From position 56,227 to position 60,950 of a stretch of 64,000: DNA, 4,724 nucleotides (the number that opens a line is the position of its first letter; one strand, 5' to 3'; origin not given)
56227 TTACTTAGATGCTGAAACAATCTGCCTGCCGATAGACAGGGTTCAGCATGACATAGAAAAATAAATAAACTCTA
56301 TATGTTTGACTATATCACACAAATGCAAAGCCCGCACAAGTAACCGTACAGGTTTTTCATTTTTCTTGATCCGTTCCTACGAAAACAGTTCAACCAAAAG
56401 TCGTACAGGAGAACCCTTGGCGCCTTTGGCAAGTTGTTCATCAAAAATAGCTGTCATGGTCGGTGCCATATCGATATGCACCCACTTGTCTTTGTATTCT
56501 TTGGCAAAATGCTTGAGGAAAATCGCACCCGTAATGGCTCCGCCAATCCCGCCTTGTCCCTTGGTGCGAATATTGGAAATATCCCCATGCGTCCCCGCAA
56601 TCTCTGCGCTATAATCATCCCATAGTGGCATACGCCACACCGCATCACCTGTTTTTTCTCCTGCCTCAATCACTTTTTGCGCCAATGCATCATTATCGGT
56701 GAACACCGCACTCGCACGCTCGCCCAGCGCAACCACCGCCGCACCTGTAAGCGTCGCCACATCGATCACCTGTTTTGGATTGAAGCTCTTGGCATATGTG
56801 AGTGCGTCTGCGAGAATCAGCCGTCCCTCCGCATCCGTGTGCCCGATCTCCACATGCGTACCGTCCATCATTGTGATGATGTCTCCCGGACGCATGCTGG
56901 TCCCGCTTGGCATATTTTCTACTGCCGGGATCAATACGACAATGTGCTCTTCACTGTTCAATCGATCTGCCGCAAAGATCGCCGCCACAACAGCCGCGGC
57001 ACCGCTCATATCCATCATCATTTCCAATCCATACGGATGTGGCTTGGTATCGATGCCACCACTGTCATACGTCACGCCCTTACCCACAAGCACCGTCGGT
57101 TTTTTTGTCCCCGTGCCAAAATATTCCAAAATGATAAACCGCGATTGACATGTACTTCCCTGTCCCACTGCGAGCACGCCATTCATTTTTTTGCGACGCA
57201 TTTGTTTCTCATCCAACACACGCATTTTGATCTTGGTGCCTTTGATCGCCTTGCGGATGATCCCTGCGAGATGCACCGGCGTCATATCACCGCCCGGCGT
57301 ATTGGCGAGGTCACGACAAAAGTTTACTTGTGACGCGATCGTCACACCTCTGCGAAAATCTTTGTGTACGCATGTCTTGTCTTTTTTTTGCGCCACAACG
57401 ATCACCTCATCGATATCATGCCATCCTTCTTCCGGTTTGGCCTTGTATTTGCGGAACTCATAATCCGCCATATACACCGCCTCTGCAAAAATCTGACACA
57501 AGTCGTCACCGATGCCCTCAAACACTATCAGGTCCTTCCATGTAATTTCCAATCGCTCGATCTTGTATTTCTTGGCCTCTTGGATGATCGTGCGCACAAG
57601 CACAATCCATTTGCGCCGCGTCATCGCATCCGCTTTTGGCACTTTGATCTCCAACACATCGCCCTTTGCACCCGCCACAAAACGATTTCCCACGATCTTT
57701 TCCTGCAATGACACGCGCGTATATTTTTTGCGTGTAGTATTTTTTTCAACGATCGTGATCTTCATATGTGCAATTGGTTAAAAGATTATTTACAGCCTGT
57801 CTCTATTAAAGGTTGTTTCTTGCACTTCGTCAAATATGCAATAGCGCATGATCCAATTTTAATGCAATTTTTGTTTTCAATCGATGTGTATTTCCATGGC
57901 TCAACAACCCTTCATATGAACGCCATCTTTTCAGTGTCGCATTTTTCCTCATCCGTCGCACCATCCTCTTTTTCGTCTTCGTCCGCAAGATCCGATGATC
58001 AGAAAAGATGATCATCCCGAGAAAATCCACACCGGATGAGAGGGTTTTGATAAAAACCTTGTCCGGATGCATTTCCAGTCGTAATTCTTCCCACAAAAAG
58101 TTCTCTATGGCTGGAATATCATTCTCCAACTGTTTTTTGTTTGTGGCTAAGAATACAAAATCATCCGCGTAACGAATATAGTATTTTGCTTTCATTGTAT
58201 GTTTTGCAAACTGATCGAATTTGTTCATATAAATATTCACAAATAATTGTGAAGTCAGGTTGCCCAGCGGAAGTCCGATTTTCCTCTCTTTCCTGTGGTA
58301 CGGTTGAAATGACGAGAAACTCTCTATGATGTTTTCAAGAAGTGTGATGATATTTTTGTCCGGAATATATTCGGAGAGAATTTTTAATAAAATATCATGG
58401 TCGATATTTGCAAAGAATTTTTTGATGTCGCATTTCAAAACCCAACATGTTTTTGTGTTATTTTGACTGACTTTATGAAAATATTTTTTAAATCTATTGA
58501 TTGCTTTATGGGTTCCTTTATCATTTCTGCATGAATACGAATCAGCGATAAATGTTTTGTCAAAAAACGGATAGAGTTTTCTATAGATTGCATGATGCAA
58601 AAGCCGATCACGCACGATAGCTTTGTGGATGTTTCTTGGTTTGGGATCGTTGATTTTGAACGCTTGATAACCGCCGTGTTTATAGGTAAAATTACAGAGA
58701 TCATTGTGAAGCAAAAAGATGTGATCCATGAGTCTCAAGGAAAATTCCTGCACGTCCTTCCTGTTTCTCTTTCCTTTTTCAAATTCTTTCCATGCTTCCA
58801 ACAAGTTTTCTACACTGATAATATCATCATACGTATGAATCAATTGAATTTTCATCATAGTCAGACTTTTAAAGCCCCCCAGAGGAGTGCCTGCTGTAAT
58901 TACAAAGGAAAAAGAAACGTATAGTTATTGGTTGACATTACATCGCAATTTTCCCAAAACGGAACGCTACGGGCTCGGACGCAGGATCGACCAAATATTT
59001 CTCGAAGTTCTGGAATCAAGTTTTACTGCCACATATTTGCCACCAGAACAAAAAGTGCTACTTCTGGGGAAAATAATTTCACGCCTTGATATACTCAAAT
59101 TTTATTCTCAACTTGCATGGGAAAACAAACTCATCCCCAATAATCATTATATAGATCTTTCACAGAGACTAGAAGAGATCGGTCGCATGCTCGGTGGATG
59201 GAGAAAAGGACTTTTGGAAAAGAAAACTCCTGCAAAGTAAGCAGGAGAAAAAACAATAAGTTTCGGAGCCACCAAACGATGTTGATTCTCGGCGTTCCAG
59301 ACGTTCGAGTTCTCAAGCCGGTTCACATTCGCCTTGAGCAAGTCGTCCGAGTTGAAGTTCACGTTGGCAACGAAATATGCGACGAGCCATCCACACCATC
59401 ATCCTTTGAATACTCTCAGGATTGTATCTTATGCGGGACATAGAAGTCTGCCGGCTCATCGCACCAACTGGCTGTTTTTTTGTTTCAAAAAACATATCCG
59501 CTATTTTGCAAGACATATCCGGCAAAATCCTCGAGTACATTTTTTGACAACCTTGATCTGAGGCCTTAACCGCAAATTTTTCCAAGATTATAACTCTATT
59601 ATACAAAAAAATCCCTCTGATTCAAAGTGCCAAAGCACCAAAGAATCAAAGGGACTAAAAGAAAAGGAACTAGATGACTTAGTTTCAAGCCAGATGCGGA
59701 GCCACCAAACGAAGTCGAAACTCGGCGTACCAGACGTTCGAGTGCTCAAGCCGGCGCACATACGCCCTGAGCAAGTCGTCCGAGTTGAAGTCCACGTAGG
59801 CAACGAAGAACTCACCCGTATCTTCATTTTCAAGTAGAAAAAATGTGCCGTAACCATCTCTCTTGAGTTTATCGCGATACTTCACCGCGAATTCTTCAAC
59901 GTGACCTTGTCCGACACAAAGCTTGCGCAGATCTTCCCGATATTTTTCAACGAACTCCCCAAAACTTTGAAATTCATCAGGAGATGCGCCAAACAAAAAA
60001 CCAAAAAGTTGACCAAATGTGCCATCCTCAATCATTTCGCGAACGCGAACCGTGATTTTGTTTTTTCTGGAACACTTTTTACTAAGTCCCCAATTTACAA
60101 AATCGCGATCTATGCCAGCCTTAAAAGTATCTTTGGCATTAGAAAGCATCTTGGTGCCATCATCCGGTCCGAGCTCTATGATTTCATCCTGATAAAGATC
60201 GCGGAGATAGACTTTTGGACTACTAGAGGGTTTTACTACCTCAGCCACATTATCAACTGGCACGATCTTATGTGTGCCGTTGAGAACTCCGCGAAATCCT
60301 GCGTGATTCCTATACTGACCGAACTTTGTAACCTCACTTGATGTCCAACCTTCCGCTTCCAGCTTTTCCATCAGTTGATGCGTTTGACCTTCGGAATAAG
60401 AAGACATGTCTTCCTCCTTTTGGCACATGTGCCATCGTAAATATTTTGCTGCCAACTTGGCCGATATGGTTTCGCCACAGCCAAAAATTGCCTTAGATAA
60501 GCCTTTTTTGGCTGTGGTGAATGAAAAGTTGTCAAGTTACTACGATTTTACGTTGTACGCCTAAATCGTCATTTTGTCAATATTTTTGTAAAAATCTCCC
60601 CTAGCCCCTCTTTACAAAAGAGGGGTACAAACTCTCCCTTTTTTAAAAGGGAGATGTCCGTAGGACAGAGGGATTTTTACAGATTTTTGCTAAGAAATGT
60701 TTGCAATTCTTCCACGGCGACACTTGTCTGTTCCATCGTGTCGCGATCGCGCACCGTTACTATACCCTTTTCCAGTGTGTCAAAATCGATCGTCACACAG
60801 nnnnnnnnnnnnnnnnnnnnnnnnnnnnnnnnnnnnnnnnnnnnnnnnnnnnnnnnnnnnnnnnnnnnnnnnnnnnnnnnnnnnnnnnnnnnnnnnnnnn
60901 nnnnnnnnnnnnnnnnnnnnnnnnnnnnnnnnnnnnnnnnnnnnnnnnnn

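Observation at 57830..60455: Complete diversity-generating retroelement with adenine-specific TR/VR signature and an inverted avd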

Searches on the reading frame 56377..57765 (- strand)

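Call 5: search_protein_families(library=pfam, proteins=[window:56377-57765:-], max_evalue=0.1)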
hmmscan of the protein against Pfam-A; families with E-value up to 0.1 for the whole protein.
window:56377-57765:- (462 aa): 2 families
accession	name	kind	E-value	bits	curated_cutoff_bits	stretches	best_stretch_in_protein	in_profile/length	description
PF00883.26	Peptidase_M17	-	5e-108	361.5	25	1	148-458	1-310/310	Cytosol aminopeptidase family, catalytic domain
PF02789.23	Peptidase_M17_N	-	0.0044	17.4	23.4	1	44-111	62-129/129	Cytosol aminopeptidase family, N-terminal domain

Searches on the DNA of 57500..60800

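Call 43: search_rna_families(source=window, start=57500, end=60800, threshold=evalue, max_evalue=1)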
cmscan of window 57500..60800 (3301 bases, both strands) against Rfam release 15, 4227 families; matches with E-value up to 1: 1.
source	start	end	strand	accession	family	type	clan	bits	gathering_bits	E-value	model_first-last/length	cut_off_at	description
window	59534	59659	+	RF00404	SNORA46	Gene; snRNA; snoRNA; HACA-box;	-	22.2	80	0.87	1-135/135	no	Small nucleolar RNA SNORA46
